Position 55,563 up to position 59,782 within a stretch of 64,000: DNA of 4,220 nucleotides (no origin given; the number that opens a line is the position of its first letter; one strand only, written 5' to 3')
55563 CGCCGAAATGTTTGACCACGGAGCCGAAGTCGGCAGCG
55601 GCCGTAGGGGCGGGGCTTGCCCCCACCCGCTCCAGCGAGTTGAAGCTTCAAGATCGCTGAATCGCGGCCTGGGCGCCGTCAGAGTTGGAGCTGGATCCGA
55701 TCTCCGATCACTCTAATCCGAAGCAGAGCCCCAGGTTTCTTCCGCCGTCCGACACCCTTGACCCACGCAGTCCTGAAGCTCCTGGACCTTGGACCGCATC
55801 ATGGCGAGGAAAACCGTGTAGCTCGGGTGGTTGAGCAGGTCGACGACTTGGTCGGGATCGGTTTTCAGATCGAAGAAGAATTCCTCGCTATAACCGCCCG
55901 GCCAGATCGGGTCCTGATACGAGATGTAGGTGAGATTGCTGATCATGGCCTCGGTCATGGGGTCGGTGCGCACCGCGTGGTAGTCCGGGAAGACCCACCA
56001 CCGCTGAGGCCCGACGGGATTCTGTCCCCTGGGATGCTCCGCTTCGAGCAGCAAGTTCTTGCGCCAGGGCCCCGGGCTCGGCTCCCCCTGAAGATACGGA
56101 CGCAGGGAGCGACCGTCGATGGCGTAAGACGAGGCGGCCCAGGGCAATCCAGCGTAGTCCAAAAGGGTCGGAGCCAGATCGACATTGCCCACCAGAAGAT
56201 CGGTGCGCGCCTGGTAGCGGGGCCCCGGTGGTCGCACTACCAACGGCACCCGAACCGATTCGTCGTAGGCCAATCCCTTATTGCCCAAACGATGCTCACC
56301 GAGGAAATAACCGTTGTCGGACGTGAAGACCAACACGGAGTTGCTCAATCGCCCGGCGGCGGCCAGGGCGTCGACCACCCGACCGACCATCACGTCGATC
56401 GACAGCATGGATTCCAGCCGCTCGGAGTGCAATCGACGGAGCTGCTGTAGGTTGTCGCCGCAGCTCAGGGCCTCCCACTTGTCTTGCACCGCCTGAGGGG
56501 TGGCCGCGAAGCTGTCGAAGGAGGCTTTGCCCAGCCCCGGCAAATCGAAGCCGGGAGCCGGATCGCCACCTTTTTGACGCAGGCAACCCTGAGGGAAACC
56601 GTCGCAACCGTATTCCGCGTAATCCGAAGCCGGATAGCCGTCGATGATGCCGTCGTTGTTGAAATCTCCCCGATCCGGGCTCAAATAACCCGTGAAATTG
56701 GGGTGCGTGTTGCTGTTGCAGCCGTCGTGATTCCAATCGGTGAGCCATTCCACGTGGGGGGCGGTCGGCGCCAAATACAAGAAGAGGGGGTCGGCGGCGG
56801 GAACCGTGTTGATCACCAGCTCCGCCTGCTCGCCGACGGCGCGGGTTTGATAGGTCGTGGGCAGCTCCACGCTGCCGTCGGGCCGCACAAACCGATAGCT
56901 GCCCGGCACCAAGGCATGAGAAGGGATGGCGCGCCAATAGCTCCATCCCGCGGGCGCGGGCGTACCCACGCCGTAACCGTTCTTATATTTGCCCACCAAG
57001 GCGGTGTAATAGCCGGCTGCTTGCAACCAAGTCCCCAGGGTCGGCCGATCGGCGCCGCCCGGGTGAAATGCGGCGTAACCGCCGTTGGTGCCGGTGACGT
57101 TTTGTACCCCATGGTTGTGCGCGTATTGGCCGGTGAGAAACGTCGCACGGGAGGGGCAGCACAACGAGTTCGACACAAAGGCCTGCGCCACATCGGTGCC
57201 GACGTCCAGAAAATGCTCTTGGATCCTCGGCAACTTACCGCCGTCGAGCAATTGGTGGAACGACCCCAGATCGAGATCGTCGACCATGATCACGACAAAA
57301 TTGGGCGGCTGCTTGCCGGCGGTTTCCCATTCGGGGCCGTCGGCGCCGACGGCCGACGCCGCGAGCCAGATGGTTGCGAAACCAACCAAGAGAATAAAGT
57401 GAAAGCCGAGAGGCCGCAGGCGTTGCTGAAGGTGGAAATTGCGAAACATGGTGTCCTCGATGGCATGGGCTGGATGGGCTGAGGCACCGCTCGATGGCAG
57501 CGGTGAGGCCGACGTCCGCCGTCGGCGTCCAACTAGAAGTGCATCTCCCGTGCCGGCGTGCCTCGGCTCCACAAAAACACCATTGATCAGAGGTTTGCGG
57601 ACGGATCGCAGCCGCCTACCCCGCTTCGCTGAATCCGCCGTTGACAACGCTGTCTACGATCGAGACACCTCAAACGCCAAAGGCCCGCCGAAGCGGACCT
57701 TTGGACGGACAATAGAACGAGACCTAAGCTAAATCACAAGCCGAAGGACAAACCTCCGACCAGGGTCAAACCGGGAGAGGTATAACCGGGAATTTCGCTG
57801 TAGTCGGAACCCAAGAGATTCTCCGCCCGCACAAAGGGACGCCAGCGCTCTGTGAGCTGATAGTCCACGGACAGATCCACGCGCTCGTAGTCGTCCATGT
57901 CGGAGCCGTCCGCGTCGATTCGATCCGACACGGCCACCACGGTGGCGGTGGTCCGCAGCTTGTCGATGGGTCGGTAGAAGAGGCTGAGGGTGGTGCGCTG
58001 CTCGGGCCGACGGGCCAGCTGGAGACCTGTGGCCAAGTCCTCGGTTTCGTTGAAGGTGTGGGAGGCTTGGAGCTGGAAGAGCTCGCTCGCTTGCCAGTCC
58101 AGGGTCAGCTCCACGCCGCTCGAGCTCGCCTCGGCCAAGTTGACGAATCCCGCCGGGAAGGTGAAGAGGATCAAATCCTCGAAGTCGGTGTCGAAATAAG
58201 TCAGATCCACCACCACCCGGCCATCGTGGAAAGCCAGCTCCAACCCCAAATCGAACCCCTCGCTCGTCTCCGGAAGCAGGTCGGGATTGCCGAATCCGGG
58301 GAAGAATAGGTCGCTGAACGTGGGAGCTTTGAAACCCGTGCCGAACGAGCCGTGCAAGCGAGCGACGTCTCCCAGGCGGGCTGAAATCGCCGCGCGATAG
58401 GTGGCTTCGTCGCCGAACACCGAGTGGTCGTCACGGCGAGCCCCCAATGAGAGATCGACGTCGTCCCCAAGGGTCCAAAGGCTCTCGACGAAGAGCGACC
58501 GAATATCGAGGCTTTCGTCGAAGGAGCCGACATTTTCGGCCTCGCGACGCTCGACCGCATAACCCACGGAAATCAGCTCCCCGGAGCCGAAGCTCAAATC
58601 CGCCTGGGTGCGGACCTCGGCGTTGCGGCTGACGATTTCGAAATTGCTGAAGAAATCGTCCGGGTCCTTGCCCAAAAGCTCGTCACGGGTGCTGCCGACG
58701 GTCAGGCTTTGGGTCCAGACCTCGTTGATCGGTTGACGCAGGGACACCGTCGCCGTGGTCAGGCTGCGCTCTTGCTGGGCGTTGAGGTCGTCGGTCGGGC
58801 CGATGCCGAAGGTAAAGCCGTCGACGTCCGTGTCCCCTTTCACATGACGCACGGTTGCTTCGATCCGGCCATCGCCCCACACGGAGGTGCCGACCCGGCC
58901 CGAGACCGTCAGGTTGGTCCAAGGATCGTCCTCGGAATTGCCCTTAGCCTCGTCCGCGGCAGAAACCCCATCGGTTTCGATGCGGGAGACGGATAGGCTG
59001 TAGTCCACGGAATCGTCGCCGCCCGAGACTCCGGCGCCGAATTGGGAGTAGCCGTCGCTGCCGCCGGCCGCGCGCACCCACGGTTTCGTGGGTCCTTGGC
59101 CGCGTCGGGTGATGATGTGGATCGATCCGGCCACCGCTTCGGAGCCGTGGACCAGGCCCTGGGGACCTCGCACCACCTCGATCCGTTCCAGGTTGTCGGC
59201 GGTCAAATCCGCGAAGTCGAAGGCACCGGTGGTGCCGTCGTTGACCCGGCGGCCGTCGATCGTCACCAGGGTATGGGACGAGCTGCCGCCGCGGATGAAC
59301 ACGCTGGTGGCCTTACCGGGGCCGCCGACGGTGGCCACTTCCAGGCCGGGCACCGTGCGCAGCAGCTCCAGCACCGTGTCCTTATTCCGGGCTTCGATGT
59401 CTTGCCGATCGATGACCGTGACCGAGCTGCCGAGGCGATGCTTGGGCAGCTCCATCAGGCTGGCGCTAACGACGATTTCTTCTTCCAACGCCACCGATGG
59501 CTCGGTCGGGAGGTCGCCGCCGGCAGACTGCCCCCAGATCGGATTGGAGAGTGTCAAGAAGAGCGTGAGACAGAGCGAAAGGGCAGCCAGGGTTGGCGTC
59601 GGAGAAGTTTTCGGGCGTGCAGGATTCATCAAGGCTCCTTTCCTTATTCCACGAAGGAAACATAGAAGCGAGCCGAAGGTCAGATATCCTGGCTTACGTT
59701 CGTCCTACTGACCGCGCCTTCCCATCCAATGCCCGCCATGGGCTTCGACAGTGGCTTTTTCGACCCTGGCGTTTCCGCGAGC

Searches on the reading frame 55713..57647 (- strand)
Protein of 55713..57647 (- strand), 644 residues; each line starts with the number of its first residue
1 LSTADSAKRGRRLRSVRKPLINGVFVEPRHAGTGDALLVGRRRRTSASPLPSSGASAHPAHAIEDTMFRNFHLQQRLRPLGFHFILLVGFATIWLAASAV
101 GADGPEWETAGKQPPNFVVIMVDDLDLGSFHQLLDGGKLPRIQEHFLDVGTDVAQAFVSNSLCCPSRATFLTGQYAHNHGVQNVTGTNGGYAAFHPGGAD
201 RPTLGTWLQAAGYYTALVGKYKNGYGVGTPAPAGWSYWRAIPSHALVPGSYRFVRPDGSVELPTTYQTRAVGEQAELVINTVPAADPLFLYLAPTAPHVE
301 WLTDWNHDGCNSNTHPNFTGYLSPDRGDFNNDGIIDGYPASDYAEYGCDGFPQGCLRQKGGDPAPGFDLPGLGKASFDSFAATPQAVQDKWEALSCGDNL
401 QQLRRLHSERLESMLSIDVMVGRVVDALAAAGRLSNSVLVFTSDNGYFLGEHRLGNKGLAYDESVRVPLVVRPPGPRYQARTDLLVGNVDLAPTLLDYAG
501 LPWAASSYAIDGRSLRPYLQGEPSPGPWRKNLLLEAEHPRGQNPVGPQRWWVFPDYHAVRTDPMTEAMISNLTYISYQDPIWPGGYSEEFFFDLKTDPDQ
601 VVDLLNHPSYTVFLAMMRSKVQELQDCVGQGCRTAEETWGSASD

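Call 3: search_protein_families(library=pfam, proteins=[window:55713-57647:-])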
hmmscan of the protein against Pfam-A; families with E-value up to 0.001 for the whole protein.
window:55713-57647:- (644 aa): 3 families
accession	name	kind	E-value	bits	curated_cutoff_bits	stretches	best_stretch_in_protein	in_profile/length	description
PF00884.28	Sulfatase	-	2.1e-39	136.1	25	1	115-500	1-300/301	Sulfatase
PF16347.10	SGSH_C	-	9.9e-15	55.4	29.3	1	450-533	1-81/154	N-sulphoglucosamine sulphohydrolase, C-terminal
PF01663.27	Phosphodiest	-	0.00072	19.7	23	0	119-183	3-64/342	Type I phosphodiesterase / nucleotide pyrophosphatase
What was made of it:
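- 55713..57647 (-): Sulfatase gene: lineage-specific filler, not part of the system. Pfam Sulfatase, E 2.1e-39 (call 3).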

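Call 4: search_protein_families(library=ncbifam, proteins=[window:55713-57647:-])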
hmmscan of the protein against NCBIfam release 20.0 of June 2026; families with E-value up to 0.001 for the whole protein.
window:55713-57647:- (644 aa): 4 families
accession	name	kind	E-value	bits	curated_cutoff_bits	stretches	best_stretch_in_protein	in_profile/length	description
NF010322.0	PRK13759.1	equivalog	4.5e-31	107.9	481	2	400-624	260-457/486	arylsulfatase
TIGR03417.1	chol_sulfatase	equivalog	1e-28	100.5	433.45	2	401-524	246-369/500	choline-sulfatase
NF045661.1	HdlasePehA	equivalog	2e-28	99.3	900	1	402-621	276-481/506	phosphoric/sulfuric ester hydrolase PehA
NF052527.1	Mn_arylsulf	exception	3.5e-14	52.6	850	1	404-542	261-394/479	manganese-dependent arylsulfatase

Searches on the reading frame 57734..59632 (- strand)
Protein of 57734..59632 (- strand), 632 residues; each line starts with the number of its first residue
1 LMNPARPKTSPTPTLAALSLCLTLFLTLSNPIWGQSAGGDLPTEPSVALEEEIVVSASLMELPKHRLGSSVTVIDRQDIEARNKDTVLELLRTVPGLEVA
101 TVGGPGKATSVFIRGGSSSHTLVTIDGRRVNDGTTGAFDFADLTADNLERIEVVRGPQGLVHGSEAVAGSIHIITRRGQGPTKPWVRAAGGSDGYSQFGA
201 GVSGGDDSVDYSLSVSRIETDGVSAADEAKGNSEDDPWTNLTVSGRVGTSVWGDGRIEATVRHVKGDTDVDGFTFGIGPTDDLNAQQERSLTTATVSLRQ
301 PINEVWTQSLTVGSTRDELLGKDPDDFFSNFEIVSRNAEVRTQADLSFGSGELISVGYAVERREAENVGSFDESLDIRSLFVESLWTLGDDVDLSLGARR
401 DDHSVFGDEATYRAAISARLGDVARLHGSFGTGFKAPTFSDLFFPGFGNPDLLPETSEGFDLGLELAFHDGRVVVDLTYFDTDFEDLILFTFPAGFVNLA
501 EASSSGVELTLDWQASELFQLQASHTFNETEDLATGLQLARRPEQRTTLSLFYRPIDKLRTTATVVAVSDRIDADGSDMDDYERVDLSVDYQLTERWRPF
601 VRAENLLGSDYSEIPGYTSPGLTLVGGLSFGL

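Call 3: search_protein_families(library=pfam, proteins=[window:57734-59632:-])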
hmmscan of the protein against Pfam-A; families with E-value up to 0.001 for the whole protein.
window:57734-59632:- (632 aa): 3 families
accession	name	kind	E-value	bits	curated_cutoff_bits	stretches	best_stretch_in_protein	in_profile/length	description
PF00593.30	TonB_dep_Rec_b-barrel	-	5.9e-41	142.2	27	1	193-606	12-436/436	TonB dependent receptor-like, beta-barrel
PF07715.20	Plug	-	3.6e-27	95.4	23.9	1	66-169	4-106/107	TonB-dependent Receptor Plug Domain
PF14905.12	OMP_b-brl_3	-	0.00011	21.9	27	1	438-611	199-378/408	Outer membrane protein beta-barrel family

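Call 4: search_protein_families(library=ncbifam, proteins=[window:57734-59632:-])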
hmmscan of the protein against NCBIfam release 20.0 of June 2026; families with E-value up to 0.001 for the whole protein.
window:57734-59632:- (632 aa): 31 families (the best 25 are shown)
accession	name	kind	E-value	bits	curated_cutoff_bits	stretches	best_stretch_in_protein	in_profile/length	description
TIGR01779.1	TonB-B12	equivalog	3.4e-96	323.2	599.7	1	50-622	28-604/614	TonB-dependent vitamin B12 receptor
NF007926.1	PRK10641.1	equivalog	2.6e-53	181.5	836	2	50-204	27-180/617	TonB-dependent vitamin B12 receptor BtuB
NF010010.0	PRK13483.1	equivalog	1.1e-38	132.7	927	2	49-179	32-166/660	ligand-gated channel protein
TIGR01785.1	TonB-hemin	subfamily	1e-37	130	316.85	2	413-613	417-656/677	TonB-dependent heme/hemoglobin receptor family protein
TIGR01783.1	TonB-siderophor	subfamily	5.6e-36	124.4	223.5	2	68-223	3-158/649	TonB-dependent siderophore receptor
NF007478.2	PRK10064.1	equivalog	2.7e-33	115.2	745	2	50-177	30-159/663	catecholate siderophore receptor CirA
TIGR01786.1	TonB-hemlactrns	subfamily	1.1e-29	103.4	323.75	2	379-553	394-611/719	TonB-dependent hemoglobin/transferrin/lactoferrin family receptor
NF010038.0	PRK13513.1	equivalog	4.6e-28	98.2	942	2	49-185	34-171/659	ligand-gated channel protein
NF050067.1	TonBEntbctnRecCfrA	equivalog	6.2e-27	94.2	1200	2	318-488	329-511/698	TonB-dependent ferric enterobactin receptor CfrA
NF010012.0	PRK13486.1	equivalog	6.4e-27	94.2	924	2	48-178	23-160/696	TonB-dependent receptor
NF053590.1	TonB_dep_TOL0244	equivalog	2.9e-26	92.3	645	1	56-613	17-582/604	TOL_0244 family TonB-dependent receptor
NF010011.0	PRK13484.1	equivalog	1.7e-22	79.5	1197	2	50-184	30-167/682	IreA family TonB-dependent siderophore receptor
TIGR04056.1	OMP_RagA_SusC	subfamily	1.1e-19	70.3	368.25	2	51-179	79-207/981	SusC/RagA family TonB-linked outer membrane protein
NF010048.1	PRK13524.1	subfamily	1.9e-19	69.6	493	2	50-180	40-180/744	FepA family TonB-dependent siderophore receptor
NF049946.1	TonB_dep_CU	exception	3.1e-19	68.7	700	2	71-186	61-180/683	TonB-dependent receptor, CU motif-type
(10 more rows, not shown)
